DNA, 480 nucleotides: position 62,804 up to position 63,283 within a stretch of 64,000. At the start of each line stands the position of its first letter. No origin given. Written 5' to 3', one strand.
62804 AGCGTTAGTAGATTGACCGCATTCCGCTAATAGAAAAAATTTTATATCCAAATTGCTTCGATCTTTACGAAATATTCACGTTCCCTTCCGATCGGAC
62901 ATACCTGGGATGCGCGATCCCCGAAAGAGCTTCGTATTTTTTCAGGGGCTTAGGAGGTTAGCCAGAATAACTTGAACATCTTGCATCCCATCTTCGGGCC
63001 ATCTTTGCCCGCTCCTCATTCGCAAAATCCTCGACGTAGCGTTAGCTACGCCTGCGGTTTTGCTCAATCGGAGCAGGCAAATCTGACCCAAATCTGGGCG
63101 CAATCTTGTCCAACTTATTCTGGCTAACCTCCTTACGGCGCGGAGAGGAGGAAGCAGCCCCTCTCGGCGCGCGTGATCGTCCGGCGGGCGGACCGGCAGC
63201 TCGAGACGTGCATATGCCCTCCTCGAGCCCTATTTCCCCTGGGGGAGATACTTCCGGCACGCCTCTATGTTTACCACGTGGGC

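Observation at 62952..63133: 182-bp nested long palindrome in the ACIII leader / intergenic region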

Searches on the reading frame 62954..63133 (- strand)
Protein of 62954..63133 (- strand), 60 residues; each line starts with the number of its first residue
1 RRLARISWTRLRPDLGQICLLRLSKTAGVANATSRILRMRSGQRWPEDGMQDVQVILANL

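Call 36: search_protein_representatives(protein=window:62954-63133:-)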
Query: 60 residues. Proteins with E-value up to 0.001 (for the whole library): 32; up to 1e-10: 1; up to 1e-30: 0. The best 32 are listed.
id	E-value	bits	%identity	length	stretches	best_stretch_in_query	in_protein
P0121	2.4e-14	68.4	32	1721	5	34-60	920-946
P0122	2.3e-10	55.9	71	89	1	11-52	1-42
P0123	3.3e-10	55.5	62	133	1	4-58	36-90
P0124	1.5e-09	53.4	59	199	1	3-58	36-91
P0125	9.1e-09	50.9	53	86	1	3-57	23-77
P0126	3.2e-08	49.2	32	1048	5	34-59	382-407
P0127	9.8e-08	47.7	52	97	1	4-57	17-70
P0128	1.1e-07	47.6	62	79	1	7-58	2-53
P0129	3.0e-07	46.2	53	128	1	5-57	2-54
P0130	3.9e-07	45.8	56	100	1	11-58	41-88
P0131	4.9e-07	45.5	48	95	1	3-56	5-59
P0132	6.0e-07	45.3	59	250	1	4-59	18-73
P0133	7.3e-07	45.0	56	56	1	15-57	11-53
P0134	9.6e-07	44.6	55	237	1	11-57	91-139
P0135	1.9e-06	43.7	53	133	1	6-56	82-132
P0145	1.4e-04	37.9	30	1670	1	31-60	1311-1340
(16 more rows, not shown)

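Call 39: find_encoding_contigs(protein=P0123, flank=5000, max_places=6)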
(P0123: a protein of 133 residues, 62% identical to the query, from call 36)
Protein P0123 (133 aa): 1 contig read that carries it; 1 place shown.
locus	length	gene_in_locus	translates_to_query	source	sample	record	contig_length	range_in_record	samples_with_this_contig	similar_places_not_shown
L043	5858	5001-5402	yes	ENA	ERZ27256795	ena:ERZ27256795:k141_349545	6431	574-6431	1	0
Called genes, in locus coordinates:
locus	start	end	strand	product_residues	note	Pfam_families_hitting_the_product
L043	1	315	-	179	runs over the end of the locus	PF14534:DUF4440 (faint)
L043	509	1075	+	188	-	PF07638:Sigma70_ECF, PF12840:HTH_20 (faint), PF08281:Sigma70_r4_2, PF04545:Sigma70_r4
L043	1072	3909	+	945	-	PF00069:Pkinase, PF07714:PK_Tyr_Ser-Thr, PF13424:TPR_12 (weak), PF13432:TPR_16 (weak)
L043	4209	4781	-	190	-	-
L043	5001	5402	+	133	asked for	-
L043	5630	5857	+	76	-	?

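Call 42: find_encoding_contigs(protein=P0122, flank=10000, max_places=6)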
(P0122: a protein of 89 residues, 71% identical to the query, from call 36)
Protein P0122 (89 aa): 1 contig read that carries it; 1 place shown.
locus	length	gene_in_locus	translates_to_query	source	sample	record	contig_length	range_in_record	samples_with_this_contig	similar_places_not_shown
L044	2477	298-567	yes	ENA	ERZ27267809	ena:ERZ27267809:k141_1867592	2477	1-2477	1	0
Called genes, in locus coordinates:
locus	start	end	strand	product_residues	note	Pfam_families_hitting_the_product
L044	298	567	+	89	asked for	-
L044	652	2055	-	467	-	-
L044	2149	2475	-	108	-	?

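Call 43: find_encoding_contigs(protein=P0124, flank=10000, max_places=6)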
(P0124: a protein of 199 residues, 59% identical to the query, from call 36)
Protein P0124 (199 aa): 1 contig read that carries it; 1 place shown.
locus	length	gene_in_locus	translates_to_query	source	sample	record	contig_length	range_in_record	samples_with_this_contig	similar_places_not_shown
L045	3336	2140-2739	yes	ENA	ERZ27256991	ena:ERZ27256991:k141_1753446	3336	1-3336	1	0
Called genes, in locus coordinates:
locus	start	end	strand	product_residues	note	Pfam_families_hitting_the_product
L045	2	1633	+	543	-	?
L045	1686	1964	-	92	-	-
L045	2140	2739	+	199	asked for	-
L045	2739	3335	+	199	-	?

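Call 44: find_encoding_contigs(protein=P0132, flank=10000, max_places=6)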
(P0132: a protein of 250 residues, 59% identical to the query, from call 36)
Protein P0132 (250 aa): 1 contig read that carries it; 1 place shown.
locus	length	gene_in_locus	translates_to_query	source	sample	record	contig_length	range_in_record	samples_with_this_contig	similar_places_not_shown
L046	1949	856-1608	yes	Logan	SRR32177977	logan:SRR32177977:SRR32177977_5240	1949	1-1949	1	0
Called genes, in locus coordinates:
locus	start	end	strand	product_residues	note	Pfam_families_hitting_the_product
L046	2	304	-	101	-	?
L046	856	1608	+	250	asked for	PF13442:Cytochrome_CBB3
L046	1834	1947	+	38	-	?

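Call 49: find_homologous_proteins(query=A5, max_evalue=0.001)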
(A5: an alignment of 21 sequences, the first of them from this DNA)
Query A5 (21 sequences) (60 aa, profile of the alignment): 83 proteins with E <= 0.001 among 829 candidates.
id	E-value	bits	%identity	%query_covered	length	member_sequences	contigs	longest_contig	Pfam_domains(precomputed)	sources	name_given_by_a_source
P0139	3.1e-23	99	54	77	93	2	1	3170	-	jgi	jgi:hypothetical protein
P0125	6.5e-23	98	54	93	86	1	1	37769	-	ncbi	-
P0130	1.1e-21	94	56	80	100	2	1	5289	-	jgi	-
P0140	2.7e-21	93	49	82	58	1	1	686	-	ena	-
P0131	5.5e-19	85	45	95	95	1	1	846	-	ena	-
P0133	9.0e-19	85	56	72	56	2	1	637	-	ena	-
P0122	1.0e-18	85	73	68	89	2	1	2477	-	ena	-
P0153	1.3e-17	81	62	48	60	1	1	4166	-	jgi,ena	-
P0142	3.8e-16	76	68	32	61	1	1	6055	-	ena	-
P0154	7.5e-16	75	45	95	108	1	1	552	-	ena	-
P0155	4.4e-14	70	63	27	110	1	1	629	-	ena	-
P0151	4.8e-14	70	56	60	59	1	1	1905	-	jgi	-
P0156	5.2e-14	70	39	85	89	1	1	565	-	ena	-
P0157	6.0e-14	69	43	78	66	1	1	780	-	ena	-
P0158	6.9e-14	69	42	87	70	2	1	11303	-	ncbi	-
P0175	5.1e-11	60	68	42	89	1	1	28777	-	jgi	jgi:hypothetical protein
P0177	3.6e-10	57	64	37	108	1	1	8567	-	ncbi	-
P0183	5.7e-9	53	68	37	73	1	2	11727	-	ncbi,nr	ncbi:MAG: hypothetical protein KKC76_03715, partial [Proteobacteria bacterium]|nr:hypothetical prote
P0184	6.0e-9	53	54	47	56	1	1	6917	-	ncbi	-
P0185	9.9e-9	53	57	38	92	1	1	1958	-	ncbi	-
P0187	1.3e-8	52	65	28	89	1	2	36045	-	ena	-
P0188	1.6e-8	52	59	37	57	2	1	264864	-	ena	-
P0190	1.9e-8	52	63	40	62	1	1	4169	-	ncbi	-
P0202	3.6e-7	48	45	48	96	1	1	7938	-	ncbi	-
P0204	3.7e-7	48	54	43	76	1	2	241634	-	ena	-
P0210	9.0e-7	46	74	32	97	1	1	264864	-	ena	-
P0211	2.7e-6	45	63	32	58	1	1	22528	-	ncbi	-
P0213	3.2e-6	45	59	48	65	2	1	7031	-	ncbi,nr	ncbi:MAG: hypothetical protein KJ558_13560, partial [Gammaproteobacteria bacterium]|nr:hypothetical 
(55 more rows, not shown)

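Call 50: find_encoding_contigs(protein=P0188, flank=10000, max_places=4)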
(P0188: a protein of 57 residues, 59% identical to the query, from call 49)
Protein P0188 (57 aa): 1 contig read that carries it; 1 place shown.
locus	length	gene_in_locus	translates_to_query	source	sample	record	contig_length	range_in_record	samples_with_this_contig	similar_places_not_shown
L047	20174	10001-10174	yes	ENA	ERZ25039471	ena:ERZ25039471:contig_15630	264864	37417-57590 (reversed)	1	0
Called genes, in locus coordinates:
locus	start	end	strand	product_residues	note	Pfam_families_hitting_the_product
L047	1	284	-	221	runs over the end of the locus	PF05494:MlaC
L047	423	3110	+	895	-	PF03176:MMPL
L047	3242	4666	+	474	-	PF02310:B12-binding, PF04055:Radical_SAM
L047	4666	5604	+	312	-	PF04794:YdjC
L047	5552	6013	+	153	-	PF05653:Mg_trans_NIPA, PF00892:EamA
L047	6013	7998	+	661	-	PF00432:Prenyltrans (faint), PF07678:TED_complement (faint), PF13249:SQHop_cyclase_N, PF13243:SQHop_cyclase_C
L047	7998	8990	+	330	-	PF01073:3Beta_HSD, PF01370:Epimerase, PF02719:Polysacc_synt_2, PF04321:RmlD_sub_bind, PF05368:NmrA, PF13460:NAD_binding_10, PF16363:GDP_Man_Dehyd, PF07993:NAD_binding_4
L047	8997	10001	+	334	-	PF04055:Radical_SAM, PF11946:DUF3463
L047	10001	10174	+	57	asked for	-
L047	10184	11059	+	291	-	PF04240:Caroten_synth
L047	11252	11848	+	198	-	PF01135:PCMT, PF13489:Methyltransf_23, PF01209:Ubie_methyltran, PF06325:PrmA, PF13847:Methyltransf_31, PF08241:Methyltransf_11, PF08242:Methyltransf_12, PF13649:Methyltransf_25, +3 more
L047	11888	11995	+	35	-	-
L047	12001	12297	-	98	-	-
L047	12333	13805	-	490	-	PF08323:Glyco_transf_5, PF13439:Glyco_transf_4 (weak), PF00534:Glycos_transf_1, PF13692:Glyco_trans_1_4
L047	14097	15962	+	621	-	PF00456:Transketolase_N, PF13292:DXP_synthase_N (weak), PF02779:Transket_pyr, PF02780:Transketolase_C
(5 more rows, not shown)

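Call 51: find_encoding_contigs(protein=P0210, flank=10000, max_places=4)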
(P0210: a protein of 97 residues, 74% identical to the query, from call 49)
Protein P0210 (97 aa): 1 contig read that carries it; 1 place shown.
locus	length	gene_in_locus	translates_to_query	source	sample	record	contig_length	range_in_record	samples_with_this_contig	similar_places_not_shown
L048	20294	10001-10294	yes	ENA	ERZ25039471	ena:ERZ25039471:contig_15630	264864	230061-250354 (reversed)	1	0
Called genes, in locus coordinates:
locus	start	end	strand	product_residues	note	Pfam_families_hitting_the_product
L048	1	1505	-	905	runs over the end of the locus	PF00111:Fer2 (weak), PF13510:Fer2_4, PF10588:NADH-G_4Fe-4S_3, PF22117:Fer4_Nqo3, PF04879:Molybdop_Fe4S4, PF00384:Molybdopterin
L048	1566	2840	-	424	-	PF01512:Complex1_51K, PF10531:SLBB, PF22461:SLBB_2 (weak), PF10589:NADH_4Fe-4S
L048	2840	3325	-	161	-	PF01257:2Fe-2S_thioredx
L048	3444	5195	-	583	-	PF00329:Complex1_30kDa, PF00346:Complex1_49kDa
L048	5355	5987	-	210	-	PF01058:Oxidored_q6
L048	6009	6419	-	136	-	PF00507:Oxidored_q4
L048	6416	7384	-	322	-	PF03446:NAD_binding_2, PF00393:6PGD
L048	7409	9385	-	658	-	PF00033:Cytochrome_B, PF13631:Cytochrom_B_N_2, PF00032:Cytochrom_B_C, PF00034:Cytochrom_C (weak), PF13442:Cytochrome_CBB3 (weak), PF00034:Cytochrom_C (weak)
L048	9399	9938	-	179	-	PF00355:Rieske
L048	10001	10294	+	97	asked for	-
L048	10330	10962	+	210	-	PF00702:Hydrolase, PF13419:HAD_2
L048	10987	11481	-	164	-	PF09917:DUF2147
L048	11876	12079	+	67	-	PF15919:HicB_lk_antitox, PF21748:UPF0150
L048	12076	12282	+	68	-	PF07927:HicA_toxin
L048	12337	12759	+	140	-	-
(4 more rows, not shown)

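Call 52: find_encoding_contigs(protein=P0125, flank=10000, max_places=4)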
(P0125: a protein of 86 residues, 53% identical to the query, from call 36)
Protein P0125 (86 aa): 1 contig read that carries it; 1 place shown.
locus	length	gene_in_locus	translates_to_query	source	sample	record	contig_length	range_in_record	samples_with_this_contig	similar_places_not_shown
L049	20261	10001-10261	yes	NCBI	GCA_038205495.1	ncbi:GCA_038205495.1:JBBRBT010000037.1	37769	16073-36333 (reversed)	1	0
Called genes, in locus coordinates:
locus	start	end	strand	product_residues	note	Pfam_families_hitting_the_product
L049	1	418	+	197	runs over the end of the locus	PF01548:DEDD_Tnp_IS110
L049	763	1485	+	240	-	PF01569:PAP2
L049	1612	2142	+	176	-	-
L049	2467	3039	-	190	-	PF07205:DUF1413 (weak)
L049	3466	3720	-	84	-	-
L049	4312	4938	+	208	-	PF07589:PEP_exosort_dom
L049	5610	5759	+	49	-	PF11295:DUF3096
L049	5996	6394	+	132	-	-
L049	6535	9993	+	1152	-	PF00501:AMP-binding, PF23024:AMP-dom_DIP2-like, PF24919:Mug62 (weak), PF00550:PP-binding, PF23297:ACP_SdgA_C (weak), PF00155:Aminotran_1_2, PF00266:Aminotran_5 (weak), PF01053:Cys_Met_Meta_PP (weak)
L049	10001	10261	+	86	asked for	-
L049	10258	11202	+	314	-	PF04055:Radical_SAM, PF13186:SPASM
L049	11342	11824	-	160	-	-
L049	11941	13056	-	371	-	PF12698:ABC2_membrane_3, PF01061:ABC2_membrane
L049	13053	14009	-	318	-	PF00005:ABC_tran, PF13304:AAA_21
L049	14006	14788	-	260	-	PF01648:ACPS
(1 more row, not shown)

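Call 69: find_encoding_contigs(protein=P0204, flank=10000, max_places=4)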
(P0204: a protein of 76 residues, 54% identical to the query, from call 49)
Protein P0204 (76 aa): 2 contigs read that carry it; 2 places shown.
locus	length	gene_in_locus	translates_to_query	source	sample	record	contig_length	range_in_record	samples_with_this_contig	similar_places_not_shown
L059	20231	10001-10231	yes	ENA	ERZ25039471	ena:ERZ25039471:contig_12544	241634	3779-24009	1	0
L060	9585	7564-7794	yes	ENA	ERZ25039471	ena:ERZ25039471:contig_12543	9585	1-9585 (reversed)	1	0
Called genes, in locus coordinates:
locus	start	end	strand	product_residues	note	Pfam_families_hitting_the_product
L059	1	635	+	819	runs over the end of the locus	PF03772:Competence, PF00753:Lactamase_B, PF23023:Anti-Pycsar_Apyc1 (weak), PF12706:Lactamase_B_2 (weak)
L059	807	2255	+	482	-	PF00206:Lyase_1, PF10415:FumaraseC_C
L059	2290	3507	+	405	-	PF00016:RuBisCO_large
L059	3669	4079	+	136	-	PF07883:Cupin_2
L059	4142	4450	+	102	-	-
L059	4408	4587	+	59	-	-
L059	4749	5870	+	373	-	PF00581:Rhodanese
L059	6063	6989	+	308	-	PF01979:Amidohydro_1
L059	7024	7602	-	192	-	PF01161:PBP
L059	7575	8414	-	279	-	PF00582:Usp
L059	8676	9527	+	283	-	PF01435:Peptidase_M48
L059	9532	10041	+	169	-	PF00731:AIRC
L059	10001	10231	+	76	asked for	-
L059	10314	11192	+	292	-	PF01259:SAICAR_synt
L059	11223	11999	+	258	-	PF03819:MazG, PF12643:MazG-like (faint), PF01503:PRA-PH (weak), PF03819:MazG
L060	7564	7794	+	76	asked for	-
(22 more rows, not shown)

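Call 70: find_encoding_contigs(protein=P0187, flank=10000, max_places=4)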
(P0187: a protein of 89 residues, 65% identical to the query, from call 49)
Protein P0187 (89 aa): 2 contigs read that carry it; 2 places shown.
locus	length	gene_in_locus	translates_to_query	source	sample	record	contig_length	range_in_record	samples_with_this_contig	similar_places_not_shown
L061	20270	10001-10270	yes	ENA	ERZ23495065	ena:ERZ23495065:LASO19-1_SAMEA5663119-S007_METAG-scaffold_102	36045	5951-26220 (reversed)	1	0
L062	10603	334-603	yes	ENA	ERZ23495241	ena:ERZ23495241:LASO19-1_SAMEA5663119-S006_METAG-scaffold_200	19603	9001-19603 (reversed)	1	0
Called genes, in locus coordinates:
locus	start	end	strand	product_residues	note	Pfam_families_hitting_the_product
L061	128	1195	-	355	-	PF13353:Fer4_12 (weak), PF04055:Radical_SAM, PF13186:SPASM (weak)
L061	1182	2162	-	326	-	PF00490:ALAD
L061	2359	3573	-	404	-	PF04055:Radical_SAM, PF13353:Fer4_12 (weak), PF13186:SPASM (weak)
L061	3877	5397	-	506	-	PF00590:TP_methylase, PF02602:HEM4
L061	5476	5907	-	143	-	PF11141:DUF2914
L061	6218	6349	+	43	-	-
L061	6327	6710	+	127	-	PF13279:4HBT_2, PF03061:4HBT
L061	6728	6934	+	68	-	-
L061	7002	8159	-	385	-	PF02771:Acyl-CoA_dh_N, PF02770:Acyl-CoA_dh_M, PF00441:Acyl-CoA_dh_1, PF08028:Acyl-CoA_dh_2 (weak)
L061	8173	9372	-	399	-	PF02771:Acyl-CoA_dh_N, PF02770:Acyl-CoA_dh_M, PF00441:Acyl-CoA_dh_1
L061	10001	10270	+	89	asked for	-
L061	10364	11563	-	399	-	PF07690:MFS_1, PF06779:MFS_4 (weak), PF07690:MFS_1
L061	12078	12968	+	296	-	PF01259:SAICAR_synt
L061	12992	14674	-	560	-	PF19864:Radical_SAM_N2, PF02310:B12-binding (faint), PF04055:Radical_SAM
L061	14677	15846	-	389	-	PF00091:Tubulin, PF12327:FtsZ_C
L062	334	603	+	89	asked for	-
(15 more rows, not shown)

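Call 71: find_encoding_contigs(protein=P0175, flank=10000, max_places=4)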
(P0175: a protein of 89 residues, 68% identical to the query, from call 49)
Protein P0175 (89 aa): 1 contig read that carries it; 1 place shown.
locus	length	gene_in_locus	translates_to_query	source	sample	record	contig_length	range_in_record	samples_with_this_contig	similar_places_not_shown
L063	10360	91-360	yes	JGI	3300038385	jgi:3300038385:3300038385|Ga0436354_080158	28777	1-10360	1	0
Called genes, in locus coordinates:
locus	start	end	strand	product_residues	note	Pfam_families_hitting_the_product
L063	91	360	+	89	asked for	-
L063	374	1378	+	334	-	PF03331:LpxC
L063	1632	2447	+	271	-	PF03807:F420_oxidored, PF14748:P5CR_dimer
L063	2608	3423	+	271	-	PF01513:NAD_kinase, PF20143:NAD_kinase_C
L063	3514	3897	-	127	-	PF12732:YtxH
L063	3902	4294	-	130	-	PF06103:DUF948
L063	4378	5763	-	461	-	PF00072:Response_reg, PF00158:Sigma54_activat, PF13191:AAA_16 (weak), PF14532:Sigma54_activ_2, PF00004:AAA (weak), PF07728:AAA_5, PF25601:AAA_lid_14, PF02954:HTH_8, +1 more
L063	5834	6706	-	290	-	PF02811:PHP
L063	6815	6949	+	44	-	-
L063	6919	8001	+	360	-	PF00437:T2SSE, PF13555:AAA_29 (faint)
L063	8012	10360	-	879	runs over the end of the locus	PF13567:DUF4131, PF03772:Competence, PF00753:Lactamase_B, PF12706:Lactamase_B_2 (weak)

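Call 87: list_cluster_members(proteins=[P0125, P0158, P0177, P0183, P0184, P0185, P0190, P0202, P0211, P0213])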
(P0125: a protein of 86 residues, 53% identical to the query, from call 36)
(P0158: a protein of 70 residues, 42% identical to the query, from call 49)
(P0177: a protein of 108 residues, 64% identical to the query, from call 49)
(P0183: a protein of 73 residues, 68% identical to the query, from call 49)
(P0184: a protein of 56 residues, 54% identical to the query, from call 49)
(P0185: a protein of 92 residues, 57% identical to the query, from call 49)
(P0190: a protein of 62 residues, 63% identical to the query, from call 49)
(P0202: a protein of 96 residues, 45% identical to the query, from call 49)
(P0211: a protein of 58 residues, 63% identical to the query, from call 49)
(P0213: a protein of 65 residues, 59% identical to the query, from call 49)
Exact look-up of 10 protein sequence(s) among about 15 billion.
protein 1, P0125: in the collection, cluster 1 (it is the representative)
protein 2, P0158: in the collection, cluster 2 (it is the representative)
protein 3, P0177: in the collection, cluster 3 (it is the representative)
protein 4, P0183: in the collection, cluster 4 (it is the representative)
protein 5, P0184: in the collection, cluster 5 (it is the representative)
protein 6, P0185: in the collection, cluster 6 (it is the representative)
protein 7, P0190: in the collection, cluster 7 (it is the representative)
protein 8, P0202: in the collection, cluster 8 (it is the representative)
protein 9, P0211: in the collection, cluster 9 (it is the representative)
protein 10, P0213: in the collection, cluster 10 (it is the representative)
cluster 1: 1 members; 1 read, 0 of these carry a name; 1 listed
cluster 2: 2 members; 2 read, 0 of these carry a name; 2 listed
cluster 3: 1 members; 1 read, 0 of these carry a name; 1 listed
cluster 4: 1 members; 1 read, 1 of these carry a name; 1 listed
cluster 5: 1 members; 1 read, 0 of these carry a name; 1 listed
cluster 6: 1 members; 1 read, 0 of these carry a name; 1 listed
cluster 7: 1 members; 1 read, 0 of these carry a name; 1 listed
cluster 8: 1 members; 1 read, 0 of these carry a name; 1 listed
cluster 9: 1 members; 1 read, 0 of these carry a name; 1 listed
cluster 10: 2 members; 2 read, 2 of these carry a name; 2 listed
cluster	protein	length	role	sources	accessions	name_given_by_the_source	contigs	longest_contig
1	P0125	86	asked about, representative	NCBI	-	-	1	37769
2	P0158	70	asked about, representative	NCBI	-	-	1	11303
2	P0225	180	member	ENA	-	-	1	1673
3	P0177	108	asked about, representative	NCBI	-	-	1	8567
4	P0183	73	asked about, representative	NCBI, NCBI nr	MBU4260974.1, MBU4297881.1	MAG: hypothetical protein KKC76_03715, partial [Proteobacteria bacterium] | hypothetical protein [Pseudomonadota bacterium]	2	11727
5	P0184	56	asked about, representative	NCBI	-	-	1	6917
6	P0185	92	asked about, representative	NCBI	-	-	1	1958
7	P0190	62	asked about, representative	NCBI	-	-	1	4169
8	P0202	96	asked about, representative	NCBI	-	-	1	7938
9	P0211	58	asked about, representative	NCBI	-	-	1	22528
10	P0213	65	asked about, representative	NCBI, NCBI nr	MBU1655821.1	MAG: hypothetical protein KJ558_13560, partial [Gammaproteobacteria bacterium] | hypothetical protein [Gammaproteobacteria bacterium]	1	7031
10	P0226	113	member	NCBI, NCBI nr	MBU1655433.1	MAG: hypothetical protein KJ558_11515, partial [Gammaproteobacteria bacterium] | hypothetical protein [Gammaproteobacteria bacterium]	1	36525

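Call 97: find_encoding_contigs(protein=P0226, flank=10000, max_places=3)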
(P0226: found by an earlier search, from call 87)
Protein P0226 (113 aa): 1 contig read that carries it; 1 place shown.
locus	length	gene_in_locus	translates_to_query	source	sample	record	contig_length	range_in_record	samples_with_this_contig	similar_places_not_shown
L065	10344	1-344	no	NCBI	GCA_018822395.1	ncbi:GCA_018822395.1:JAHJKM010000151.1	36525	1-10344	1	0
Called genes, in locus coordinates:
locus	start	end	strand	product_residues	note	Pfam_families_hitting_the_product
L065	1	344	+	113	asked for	?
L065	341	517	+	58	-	-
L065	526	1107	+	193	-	PF00849:PseudoU_synth_2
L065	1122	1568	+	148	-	PF00293:NUDIX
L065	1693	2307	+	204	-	-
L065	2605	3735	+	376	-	PF02540:NAD_synthase (weak), PF03054:tRNA_Me_trans, PF20259:tRNA_Me_trans_M, PF20258:tRNA_Me_trans_C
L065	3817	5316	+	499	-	PF02874:ATP-synt_ab_N (weak), PF00006:ATP-synt_ab, PF22919:ATP-synt_VA_C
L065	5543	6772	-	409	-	PF13173:AAA_14, PF13635:DUF4143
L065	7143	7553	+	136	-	PF02823:ATP-synt_DE_N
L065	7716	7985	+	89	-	PF09527:ATPase_gene1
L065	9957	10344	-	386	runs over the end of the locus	PF02463:SMC_N (weak), PF13175:AAA_15, PF13476:AAA_23 (weak), PF13555:AAA_29 (weak), PF13304:AAA_21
